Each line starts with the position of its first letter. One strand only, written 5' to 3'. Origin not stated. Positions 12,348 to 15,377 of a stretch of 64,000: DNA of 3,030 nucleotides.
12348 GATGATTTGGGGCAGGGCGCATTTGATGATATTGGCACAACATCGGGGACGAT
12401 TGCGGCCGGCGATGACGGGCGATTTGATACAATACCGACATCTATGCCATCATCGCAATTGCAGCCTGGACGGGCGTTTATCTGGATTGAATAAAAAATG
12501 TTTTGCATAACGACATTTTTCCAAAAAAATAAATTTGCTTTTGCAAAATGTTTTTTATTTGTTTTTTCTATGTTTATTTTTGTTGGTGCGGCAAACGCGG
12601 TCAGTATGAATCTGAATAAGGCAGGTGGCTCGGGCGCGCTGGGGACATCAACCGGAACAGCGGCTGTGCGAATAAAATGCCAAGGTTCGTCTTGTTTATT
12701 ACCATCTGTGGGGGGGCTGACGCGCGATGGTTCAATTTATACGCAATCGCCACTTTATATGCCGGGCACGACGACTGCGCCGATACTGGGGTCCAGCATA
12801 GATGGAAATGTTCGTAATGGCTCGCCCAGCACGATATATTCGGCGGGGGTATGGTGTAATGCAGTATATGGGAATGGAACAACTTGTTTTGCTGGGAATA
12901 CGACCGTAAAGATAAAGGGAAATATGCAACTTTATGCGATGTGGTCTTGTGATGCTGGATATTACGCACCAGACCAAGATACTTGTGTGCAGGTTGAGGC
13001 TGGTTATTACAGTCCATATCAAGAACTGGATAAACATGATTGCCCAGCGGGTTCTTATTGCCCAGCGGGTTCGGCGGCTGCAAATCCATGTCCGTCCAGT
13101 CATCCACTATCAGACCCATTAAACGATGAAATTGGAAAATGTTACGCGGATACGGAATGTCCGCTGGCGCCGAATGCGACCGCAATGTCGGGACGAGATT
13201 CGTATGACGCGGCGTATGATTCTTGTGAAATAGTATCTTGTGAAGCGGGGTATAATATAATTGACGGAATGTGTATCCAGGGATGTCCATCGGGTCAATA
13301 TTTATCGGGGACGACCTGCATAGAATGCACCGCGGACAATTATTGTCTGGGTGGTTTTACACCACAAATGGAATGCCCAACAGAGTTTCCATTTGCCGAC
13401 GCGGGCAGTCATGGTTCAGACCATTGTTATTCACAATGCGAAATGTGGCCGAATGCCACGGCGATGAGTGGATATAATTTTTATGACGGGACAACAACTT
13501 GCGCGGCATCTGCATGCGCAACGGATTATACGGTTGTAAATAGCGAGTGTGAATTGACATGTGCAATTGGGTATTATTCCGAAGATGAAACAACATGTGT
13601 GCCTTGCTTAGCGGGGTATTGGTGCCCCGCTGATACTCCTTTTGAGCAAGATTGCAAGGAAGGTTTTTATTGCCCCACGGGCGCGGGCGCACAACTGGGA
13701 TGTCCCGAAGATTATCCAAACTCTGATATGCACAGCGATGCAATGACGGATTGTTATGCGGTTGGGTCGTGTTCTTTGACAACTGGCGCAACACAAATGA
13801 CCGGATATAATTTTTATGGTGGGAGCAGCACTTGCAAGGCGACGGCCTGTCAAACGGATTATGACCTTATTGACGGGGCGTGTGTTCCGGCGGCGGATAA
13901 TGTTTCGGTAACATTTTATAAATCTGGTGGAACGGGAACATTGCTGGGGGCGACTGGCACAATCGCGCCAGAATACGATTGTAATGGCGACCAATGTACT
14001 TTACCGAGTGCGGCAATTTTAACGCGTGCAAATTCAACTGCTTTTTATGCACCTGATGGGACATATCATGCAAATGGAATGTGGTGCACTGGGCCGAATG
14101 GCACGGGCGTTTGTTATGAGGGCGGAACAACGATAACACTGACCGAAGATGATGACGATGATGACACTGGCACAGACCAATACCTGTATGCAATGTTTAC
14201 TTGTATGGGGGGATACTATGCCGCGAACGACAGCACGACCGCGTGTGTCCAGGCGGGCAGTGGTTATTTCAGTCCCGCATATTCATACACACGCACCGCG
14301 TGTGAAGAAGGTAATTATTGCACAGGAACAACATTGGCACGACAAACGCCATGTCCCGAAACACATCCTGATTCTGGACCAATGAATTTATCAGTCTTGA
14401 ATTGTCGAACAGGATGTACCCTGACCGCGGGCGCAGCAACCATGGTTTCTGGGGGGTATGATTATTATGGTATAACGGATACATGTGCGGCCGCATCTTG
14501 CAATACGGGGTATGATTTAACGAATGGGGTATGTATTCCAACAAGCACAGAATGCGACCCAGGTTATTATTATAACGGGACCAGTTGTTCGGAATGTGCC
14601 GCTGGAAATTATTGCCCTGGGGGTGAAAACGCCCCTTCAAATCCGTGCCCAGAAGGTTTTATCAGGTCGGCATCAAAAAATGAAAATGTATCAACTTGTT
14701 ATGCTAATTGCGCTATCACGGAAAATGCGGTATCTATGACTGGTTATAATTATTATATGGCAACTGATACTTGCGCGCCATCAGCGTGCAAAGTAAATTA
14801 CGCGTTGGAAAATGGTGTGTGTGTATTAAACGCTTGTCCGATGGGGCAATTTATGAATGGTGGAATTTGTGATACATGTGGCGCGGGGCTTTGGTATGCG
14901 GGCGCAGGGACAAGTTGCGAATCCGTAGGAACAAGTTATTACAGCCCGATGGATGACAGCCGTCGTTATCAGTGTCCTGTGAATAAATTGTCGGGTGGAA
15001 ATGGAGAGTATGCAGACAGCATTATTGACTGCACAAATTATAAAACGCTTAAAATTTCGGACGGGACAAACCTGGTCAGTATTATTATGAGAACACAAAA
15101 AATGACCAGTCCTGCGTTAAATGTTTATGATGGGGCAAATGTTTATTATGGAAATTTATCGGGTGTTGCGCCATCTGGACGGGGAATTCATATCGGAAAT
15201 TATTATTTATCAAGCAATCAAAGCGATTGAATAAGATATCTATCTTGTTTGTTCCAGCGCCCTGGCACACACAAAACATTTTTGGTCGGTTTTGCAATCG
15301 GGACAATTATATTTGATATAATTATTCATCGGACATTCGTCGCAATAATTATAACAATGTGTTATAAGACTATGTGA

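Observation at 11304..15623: Operon for a secreted tail-fibre-like protein and a 910-aa Cys-rich repeat surface protein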

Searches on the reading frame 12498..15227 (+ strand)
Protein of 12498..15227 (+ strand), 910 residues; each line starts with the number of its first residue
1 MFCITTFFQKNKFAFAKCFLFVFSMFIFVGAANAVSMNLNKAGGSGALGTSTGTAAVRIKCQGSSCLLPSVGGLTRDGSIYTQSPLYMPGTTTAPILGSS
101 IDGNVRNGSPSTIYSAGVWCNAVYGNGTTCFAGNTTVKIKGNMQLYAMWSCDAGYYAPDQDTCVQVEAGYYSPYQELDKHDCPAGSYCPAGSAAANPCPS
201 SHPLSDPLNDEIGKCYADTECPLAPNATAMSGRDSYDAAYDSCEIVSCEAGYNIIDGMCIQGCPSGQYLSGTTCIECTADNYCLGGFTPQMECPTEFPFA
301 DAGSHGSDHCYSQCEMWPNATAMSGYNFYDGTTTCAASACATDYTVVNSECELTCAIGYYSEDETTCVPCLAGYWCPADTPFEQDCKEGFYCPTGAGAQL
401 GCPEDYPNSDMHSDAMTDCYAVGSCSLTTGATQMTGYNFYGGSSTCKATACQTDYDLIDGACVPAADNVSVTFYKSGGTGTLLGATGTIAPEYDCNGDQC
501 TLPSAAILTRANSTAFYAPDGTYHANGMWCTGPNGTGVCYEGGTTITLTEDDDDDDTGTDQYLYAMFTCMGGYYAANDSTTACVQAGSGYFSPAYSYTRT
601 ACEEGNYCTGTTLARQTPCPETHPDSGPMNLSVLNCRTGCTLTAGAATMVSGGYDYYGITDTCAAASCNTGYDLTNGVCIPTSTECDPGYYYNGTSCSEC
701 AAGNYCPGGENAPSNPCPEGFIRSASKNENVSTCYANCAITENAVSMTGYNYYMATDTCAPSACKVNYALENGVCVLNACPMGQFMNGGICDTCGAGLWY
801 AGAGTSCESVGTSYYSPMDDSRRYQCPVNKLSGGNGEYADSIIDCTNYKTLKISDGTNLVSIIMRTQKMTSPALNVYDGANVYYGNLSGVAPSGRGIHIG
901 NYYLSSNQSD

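Call 3: search_protein_families(library=pfam, proteins=[window:12498-15227:+], max_evalue=1)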
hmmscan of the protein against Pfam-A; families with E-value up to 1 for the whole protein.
window:12498-15227:+ (910 aa): 0 families

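Call 4: search_protein_families(library=phrogs, proteins=[window:12498-15227:+], max_evalue=1)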
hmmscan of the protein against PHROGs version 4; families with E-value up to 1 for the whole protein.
window:12498-15227:+ (910 aa): 1 family
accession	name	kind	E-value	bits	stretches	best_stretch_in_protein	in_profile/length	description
phrog_37035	-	unknown function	0.059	13.8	1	428-474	80-126/193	-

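Call 5: search_protein_families(library=ncbifam, proteins=[window:12498-15227:+], max_evalue=1)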
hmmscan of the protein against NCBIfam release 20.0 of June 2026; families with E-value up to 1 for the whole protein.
window:12498-15227:+ (910 aa): 0 families

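Call 8: find_homologous_proteins(query=window:12498-15227:+, region=1-910)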
Query window:12498-15227:+, residues 1-910 (910 aa): 4 proteins with E <= 0.001 among 8000 candidates.
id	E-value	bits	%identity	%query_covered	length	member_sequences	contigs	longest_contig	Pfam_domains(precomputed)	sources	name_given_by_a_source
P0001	0.0e+0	2124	100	100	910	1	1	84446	-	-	-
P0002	2.4e-188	647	41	94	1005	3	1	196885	-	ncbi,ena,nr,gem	ncbi:MAG: hypothetical protein FWE50_00045 [Alphaproteobacteria bacterium]|nr:hypothetical protein [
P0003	5.2e-187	642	39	98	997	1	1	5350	-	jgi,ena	-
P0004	8.1e-13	66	28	32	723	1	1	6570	-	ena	-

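Call 10: find_encoding_contigs(protein=P0002, flank=10000, max_places=3)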
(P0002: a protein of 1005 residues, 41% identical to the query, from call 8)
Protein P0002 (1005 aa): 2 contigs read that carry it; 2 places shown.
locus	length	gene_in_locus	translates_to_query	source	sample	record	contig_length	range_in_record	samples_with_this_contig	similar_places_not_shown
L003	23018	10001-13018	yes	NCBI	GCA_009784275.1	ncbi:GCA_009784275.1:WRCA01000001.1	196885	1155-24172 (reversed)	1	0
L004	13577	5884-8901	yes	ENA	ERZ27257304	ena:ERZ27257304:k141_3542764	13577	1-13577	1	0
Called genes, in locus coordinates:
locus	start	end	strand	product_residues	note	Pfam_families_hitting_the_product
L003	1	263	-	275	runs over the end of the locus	PF01026:TatD_DNase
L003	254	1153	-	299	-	PF13177:DNA_pol3_delta2, PF00004:AAA (weak)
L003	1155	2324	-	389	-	PF00768:Peptidase_S11, PF13354:Beta-lactamase2, PF07943:PBP5_C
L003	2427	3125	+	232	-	PF01386:Ribosomal_L25p, PF14693:Ribosomal_TL5_C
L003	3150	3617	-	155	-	-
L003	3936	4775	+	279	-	PF01389:OmpA_membrane (weak), PF13505:OMP_b-brl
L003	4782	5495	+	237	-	-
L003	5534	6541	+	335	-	-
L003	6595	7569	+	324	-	-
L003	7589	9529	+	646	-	-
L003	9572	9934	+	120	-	PF01541:GIY-YIG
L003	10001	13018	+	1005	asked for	-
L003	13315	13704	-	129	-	PF01192:RNA_pol_Rpb6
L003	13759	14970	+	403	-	PF00919:UPF0004, PF04055:Radical_SAM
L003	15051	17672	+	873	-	-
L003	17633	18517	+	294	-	-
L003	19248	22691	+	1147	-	PF02811:PHP, PF07733:DNA_pol3_alpha, PF17657:DNA_pol3_finger, PF14579:HHH_6, PF01336:tRNA_anti-codon (weak)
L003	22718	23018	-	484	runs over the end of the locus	PF21090:P-loop_SecA, PF07516:SecA_SW, PF02810:SEC-C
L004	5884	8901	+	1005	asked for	-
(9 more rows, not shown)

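Call 11: find_encoding_contigs(protein=P0003, flank=10000, max_places=3)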
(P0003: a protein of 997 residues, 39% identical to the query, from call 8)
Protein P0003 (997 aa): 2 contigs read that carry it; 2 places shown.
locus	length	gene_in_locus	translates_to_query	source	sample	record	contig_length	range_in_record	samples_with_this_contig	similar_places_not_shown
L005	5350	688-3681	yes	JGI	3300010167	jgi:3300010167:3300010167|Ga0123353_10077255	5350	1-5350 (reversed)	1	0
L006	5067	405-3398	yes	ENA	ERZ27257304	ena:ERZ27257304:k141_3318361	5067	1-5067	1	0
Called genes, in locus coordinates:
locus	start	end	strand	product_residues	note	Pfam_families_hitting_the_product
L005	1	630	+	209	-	PF01564:Spermine_synth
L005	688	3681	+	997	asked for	-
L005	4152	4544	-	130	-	PF01192:RNA_pol_Rpb6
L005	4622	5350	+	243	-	?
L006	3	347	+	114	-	?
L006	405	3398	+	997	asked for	-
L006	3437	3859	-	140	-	PF01541:GIY-YIG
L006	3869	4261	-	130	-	PF01192:RNA_pol_Rpb6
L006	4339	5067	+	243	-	?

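Call 21: search_protein_families(library=pfam, proteins=[L003:3936-4772:+, L003:4782-5492:+, L003:5534-6538:+, L003:6595-7566:+, L003:7589-9526:+, L003:15051-17669:+, L003:17633-18514:+], max_evalue=0.1)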
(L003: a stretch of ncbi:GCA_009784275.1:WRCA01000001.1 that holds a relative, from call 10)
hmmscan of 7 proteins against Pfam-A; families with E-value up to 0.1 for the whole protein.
L003:3936-4772:+ (279 aa): 1 family
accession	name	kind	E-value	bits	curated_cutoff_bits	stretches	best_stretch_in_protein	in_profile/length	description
PF01389.23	OmpA_membrane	-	1.1e-05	25.8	21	1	118-244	33-157/180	OmpA-like transmembrane domain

L003:4782-5492:+ (237 aa): 1 family
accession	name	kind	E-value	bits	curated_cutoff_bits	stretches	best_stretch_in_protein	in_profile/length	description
PF01391.23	Collagen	-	7.9e-05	22.8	27.2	1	152-179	10-37/60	Collagen triple helix repeat (20 copies)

L003:5534-6538:+ (335 aa): 2 families
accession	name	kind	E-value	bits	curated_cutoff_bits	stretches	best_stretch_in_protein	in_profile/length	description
PF04513.17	Baculo_PEP_C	-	0.0097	16.4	38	1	204-275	65-135/140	Baculovirus polyhedron envelope protein, PEP, C terminus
PF17358.7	DUF5384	-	0.07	13.7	25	0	37-78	95-136/145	Family of unknown function (DUF5384)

L003:6595-7566:+ (324 aa): 0 families

L003:7589-9526:+ (646 aa): 0 families

L003:15051-17669:+ (873 aa): 3 families
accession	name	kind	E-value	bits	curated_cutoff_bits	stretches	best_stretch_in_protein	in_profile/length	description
PF18537.6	CODH_A_N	-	0.046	14.2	32.2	0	152-186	31-63/83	Carbon monoxide dehydrogenase subunit alpha N-terminal domain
PF15056.11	NRN1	-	0.054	14.1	27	0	420-451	38-69/89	Neuritin protein family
PF22095.1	BT_3535-like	-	0.077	13.4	27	0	266-335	39-107/182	BT_3535-like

L003:17633-18514:+ (294 aa): 1 family
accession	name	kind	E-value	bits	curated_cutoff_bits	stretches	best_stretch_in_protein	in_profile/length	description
PF23091.2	TNFR_ELAPOR1_6th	-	0.0029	17.9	33.2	1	124-158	2-37/41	ELAPOR1-like, TNF receptor-like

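Call 34: predict_structure(alignment_id=A1)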
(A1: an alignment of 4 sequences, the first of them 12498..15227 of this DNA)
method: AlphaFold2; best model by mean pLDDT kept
length: 910 residues; sequences in the alignment: 4
mean_pLDDT: 45.7   pTM: 0.23
mean pLDDT of the five models: 45.7, 35.4, 34.6, 34.6, 31.5
residues with pLDDT >= 90: 0; 70-90: 10; 50-70: 372; < 50: 528
segments of 3 or more residues with pLDDT < 50: 1-170, 172-184, 189-195, 199-220, 232-242, 253-259, 302-308, 411-417, 455-460, 467-493, 503-526, 549-561, 567-588, 592-598, 610-615, 626-634, 659-661, 708-712, 723-733, 778-807, 813-910
pLDDT, mean of each block of 10 residues (from residue 1): 30 39 37 30 27 27 39 27 25 24 26 32 35 41 38 34 42 40 49 48 34 40 56 42 51 47 53 55 50 62 45 66 67 65 62 68 65 63 60 65 59 46 54 56 53 49 50 40 30 49 41 36 48 56 53 37 48 41 45 49 55 51 47 50 57 54 62 62 57 60 54 54 41 53 58 55 56 51 40 46 47 43 39 25 29 29 26 30 29 31 26
secondary structure, 60 per line:
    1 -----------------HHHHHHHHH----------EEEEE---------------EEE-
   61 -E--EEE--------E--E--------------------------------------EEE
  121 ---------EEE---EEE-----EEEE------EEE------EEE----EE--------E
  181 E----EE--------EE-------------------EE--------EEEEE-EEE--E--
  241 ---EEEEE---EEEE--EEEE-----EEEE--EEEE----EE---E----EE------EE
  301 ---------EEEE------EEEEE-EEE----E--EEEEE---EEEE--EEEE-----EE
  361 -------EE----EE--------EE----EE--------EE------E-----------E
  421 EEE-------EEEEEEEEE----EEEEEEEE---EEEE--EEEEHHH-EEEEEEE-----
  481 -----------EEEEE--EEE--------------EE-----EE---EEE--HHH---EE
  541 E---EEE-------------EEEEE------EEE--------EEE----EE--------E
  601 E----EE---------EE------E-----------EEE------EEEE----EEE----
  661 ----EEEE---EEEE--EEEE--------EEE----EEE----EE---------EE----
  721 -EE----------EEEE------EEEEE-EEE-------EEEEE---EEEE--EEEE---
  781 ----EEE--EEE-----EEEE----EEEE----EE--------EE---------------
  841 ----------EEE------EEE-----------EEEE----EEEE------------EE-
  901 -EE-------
elements in order (helices of 4 or more, strands of 3 or more residues): H18-26 E37-41 E57-59 E65-67 E118-120 E130-132 E136-138 E144-147 E154-156 E163-165 E227-231 E233-235 E244-248 E252-255 E258-261 E267-270 E273-276 E310-313 E320-324 E326-328 E336-340 E344-347 E350-353 E420-423 E431-439 E444-451 E455-458 E461-464 E469-475 E492-496 E499-501 E528-530 E539-541 E545-547 E561-565 E572-574 E583-585 E637-639 E646-649 E654-656 E665-668 E672-675 E678-681 E690-692 E697-699 E734-737 E744-748 E750-752 E760-764 E768-771 E774-777 E785-787 E790-792 E798-801 E806-809 E851-853 E860-862 E874-877 E882-885

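Call 36: search_protein_representatives(alignment_id=A1)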
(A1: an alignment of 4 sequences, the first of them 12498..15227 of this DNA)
Query: 4 sequences, 998 profile positions. Proteins with E-value up to 0.001 (for the whole library): 1240; up to 1e-10: 262; up to 1e-30: 30. The best 150 are listed.
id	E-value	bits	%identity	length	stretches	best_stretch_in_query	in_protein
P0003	0.0e+00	1842.2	-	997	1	4-997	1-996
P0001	0.0e+00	1427.9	-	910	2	276-998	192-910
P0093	3.8e-188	644.1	-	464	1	535-996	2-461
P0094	4.9e-124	431.9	-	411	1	562-991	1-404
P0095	6.7e-100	352.0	-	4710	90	446-496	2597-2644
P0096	1.7e-98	347.4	-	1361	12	541-672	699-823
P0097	3.4e-61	223.9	-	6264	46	441-508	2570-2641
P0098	3.1e-56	207.5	-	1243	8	506-667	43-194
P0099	5.9e-52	193.3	-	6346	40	426-535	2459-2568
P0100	3.5e-45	170.9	-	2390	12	767-867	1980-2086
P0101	2.8e-44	167.9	-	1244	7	770-860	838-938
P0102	2.3e-41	158.2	-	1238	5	669-773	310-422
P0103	2.5e-41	158.1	-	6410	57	438-497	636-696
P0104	4.9e-41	157.1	-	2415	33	443-492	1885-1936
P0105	1.5e-40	155.5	-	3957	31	431-509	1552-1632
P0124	3.1e-29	118.1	-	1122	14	440-492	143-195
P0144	3.2e-24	101.5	-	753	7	427-501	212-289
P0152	2.9e-23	98.3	-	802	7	456-494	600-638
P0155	4.2e-23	97.8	-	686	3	442-775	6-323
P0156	6.2e-23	97.2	-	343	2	888-992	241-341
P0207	6.7e-17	77.2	-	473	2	875-997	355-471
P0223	1.2e-15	73.1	-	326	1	860-997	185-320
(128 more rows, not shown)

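Call 37: search_protein_families(library=pfam, proteins=[P0095, P0096, P0098, P0101, P0102], max_evalue=0.01)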
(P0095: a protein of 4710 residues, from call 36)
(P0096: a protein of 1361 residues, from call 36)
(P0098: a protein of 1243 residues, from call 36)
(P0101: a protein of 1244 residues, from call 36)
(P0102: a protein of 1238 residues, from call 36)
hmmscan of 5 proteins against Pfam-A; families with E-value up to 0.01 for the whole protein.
P0095 (4710 aa): 3 families
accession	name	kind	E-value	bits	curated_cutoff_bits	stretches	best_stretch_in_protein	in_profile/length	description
PF00084.26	Sushi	-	1e-60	202.4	20.7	0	35-75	3-43/56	Sushi repeat (SCR repeat)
PF06462.18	Hyd_WA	-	3.1e-29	100.8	21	0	23-34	15-26/30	Propeller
PF05325.16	DUF730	-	0.0053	17.2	32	0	3826-3860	31-65/122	Protein of unknown function (DUF730)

P0096 (1361 aa): 0 families

P0098 (1243 aa): 0 families

P0101 (1244 aa): 1 family
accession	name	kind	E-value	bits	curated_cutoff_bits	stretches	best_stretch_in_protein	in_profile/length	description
PF09479.16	Flg_new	-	2.8e-07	31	27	1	58-116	1-56/65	Listeria-Bacteroides repeat domain (List_Bact_rpt)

P0102 (1238 aa): 0 families

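Call 38: search_protein_families(library=pfam, proteins=[P0104, P0100, P0156, P0207, P0223, P0124, P0144, P0152, P0155], max_evalue=0.01)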
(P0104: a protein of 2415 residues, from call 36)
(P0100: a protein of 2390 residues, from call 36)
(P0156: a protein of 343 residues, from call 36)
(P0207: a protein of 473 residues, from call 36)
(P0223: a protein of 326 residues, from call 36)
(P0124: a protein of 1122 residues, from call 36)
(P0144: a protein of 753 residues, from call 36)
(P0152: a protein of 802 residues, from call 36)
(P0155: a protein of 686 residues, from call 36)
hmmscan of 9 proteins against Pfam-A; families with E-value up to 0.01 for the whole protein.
P0104 (2415 aa): 2 families
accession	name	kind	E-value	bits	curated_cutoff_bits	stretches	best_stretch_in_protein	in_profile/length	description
PF14578.12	GTP_EFTU_D4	-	1e-17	64.3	23.8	1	30-119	2-86/86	Elongation factor Tu domain 4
PF07699.19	Ephrin_rec_like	-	3.5e-17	62.4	23.1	5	1098-1133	1-36/48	Tyrosine-protein kinase ephrin type A/B receptor-like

P0100 (2390 aa): 2 families
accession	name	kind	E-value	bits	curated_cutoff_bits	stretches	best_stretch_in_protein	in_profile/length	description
PF09479.16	Flg_new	-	5.5e-38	129.3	27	5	595-662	2-64/65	Listeria-Bacteroides repeat domain (List_Bact_rpt)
PF18998.6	Flg_new_2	-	7.9e-05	23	23.6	1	517-590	1-71/73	Divergent InlB B-repeat domain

P0156 (343 aa): 1 family
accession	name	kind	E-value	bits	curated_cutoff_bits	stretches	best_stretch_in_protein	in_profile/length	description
PF09479.16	Flg_new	-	2.1e-11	44.2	27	1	160-228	1-65/65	Listeria-Bacteroides repeat domain (List_Bact_rpt)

P0207 (473 aa): 1 family
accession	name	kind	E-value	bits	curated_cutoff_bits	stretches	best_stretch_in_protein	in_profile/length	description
PF19755.4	DUF6242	-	5.1e-05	23.7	29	0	67-131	151-217/217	Domain of unknown function (DUF6242)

P0223 (326 aa): 0 families

P0124 (1122 aa): 3 families
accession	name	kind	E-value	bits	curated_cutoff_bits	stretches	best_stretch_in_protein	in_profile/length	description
PF07699.19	Ephrin_rec_like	-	5.4e-27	93.8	23.1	5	342-376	1-36/48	Tyrosine-protein kinase ephrin type A/B receptor-like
PF23091.2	TNFR_ELAPOR1_6th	-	1.5e-11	44.5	33.2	1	344-375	6-36/41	ELAPOR1-like, TNF receptor-like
PF07562.20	NCD3G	-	1.1e-07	32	38.9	0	303-328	28-53/54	Nine Cysteines Domain of family 3 GPCR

P0144 (753 aa): 2 families
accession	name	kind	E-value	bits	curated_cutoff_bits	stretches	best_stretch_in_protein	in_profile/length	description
PF23091.2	TNFR_ELAPOR1_6th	-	0.00063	20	33.2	1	170-205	2-37/41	ELAPOR1-like, TNF receptor-like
PF08265.16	YL1_C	-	0.001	19.2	22.6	0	619-632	9-22/29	YL1 nuclear protein C-terminal domain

P0152 (802 aa): 0 families

P0155 (686 aa): 0 families

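Call 40: search_solved_structures(query=A1, max_evalue=0.1, show_alignments=2)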
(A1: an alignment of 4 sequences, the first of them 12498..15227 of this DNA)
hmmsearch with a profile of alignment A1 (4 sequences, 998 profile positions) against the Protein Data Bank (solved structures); distinct sequences matched with E-value up to 0.1: 0.

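Call 47: search_protein_families(library=pfam, proteins=[P0223], max_evalue=10)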
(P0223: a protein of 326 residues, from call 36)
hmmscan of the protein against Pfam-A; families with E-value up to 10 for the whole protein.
P0223 (326 aa): 0 families

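Call 53: find_homologous_proteins(query=P0207, region=396-473, max_evalue=0.01)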
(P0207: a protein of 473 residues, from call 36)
Query P0207, residues 396-473 (78 aa): 1 proteins with E <= 0.01 among 46 candidates.
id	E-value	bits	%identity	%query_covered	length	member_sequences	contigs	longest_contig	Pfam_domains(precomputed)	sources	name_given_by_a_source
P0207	1.4e-38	147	100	100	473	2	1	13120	-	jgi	-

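Call 54: find_related_loci(query=A1, collection=metagenome_contigs, flank=7000)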
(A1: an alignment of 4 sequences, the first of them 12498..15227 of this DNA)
Query A1 (910 aa) in metagenome_contigs; peptide patterns used: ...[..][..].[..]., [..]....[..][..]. (x = any residue, [..] = any of these).
138 stretches matched a pattern; 4 encode a relative of the query (tblastn E <= 1e-3); 4 distinct loci.
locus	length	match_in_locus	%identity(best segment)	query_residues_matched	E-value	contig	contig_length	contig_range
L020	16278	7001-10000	41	13-907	0e+0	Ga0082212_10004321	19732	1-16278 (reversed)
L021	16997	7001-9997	39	6-901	0e+0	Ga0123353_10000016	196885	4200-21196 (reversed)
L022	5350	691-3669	39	17-907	0e+0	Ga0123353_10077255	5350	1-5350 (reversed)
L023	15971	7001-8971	44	148-876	6e-6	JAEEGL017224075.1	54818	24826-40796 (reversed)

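Call 55: find_related_loci(query=A1, collection=genome_contigs, flank=10000)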
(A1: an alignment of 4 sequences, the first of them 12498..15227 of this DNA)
Query A1 (910 aa) in genome_contigs; peptide patterns used: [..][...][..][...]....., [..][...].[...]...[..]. (x = any residue, [..] = any of these).
19 stretches matched a pattern; 2 encode a relative of the query (tblastn E <= 1e-3); 2 distinct loci.
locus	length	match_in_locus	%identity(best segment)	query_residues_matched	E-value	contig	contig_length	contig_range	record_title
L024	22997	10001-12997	39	6-901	0e+0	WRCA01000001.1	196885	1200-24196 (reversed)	MAG: Alphaproteobacteria bacterium isolate Lab288P3bin104 Ga0123353_10000016, whole genome shotgun sequence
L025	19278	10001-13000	41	13-907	0e+0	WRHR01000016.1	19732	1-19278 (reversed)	MAG: Alphaproteobacteria bacterium isolate Nt197P3bin125 Ga0082212_10004321, whole genome shotgun sequence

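Call 60: fold_search(model_id=the predicted structure, library=pdb)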
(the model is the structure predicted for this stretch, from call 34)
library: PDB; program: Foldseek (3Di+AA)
matches with E <= 10: 220; with E <= 0.001: 6
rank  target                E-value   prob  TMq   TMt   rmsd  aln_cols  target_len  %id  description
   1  8wa2_A                1.2e-07  0.99  0.10  0.06  53.5       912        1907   16  cryo-EM structure of native mastigonemes isolated from Chlamydomonas reinhardtii at 3.0 angstrom resolution (released 2024-04-10)
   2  8wa2_E                4.1e-07  0.96  0.07  0.05  50.7       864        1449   14  cryo-EM structure of native mastigonemes isolated from Chlamydomonas reinhardtii at 3.0 angstrom resolution (released 2024-04-10)
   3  8wa2_F                7.6e-07  0.94  0.09  0.06  55.6       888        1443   16  cryo-EM structure of native mastigonemes isolated from Chlamydomonas reinhardtii at 3.0 angstrom resolution (released 2024-04-10)
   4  8tx1                  2.1e-06  0.95  0.09  0.06  51.2       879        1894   15  Characterization of the Chlamydomonas Flagellar Mastigoneme Filament Structure at 3.6A (released 2023-10-25)
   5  9b4h_A                9.6e-06  0.87  0.09  0.05  49.8       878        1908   16  Chlamydomonas reinhardtii mastigoneme filament (released 2024-04-10)
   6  9vqm_B                8.7e-04  0.41  0.07  0.08  30.0       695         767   13  Cryo-EM structure of Elapor1WT in tetrameric form (released 2025-07-23)
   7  8wa2_C                6.0e-03  0.28  0.07  0.05  42.3       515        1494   14  cryo-EM structure of native mastigonemes isolated from Chlamydomonas reinhardtii at 3.0 angstrom resolution (released 2024-04-10)
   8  9vql_B                8.1e-03  0.35  0.07  0.08  25.7       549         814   12  Cryo-EM structure of the dimeric Elapor1 mutant (released 2025-07-23)
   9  9vqm_A                1.6e-02  0.33  0.07  0.08  25.1       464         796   13  Cryo-EM structure of Elapor1WT in tetrameric form (released 2025-07-23)
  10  9vqm_C                1.6e-02  0.33  0.07  0.08  25.2       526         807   14  Cryo-EM structure of Elapor1WT in tetrameric form (released 2025-07-23)
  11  8wa2_D                1.6e-02  0.28  0.09  0.06  29.1       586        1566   13  cryo-EM structure of native mastigonemes isolated from Chlamydomonas reinhardtii at 3.0 angstrom resolution (released 2024-04-10)
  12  9vqm_D                1.8e-02  0.30  0.07  0.08  24.5       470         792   14  Cryo-EM structure of Elapor1WT in tetrameric form (released 2025-07-23)
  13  4bk4_A                4.3e-02  0.77  0.07  0.12  14.8       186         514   11  crystal structure of the human EphA4 ectodomain (released 2013-07-03)
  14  4bkf_A                4.5e-02  0.80  0.08  0.12  14.2       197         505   11  crystal structure of the human EphA4 ectodomain in complex with human ephrinB3 (released 2013-07-03)
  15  3fl7                  4.5e-02  0.69  0.07  0.12  15.6       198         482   13  Crystal structure of the human ephrin A2 ectodomain (released 2009-01-27)
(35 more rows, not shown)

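Call 84: search_dna_similar(query=window:12498-15227:+, collection=phages, mode=protein, max_evalue=0.001, max_rows=10)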
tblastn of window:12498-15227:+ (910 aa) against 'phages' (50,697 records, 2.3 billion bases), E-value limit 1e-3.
No match.
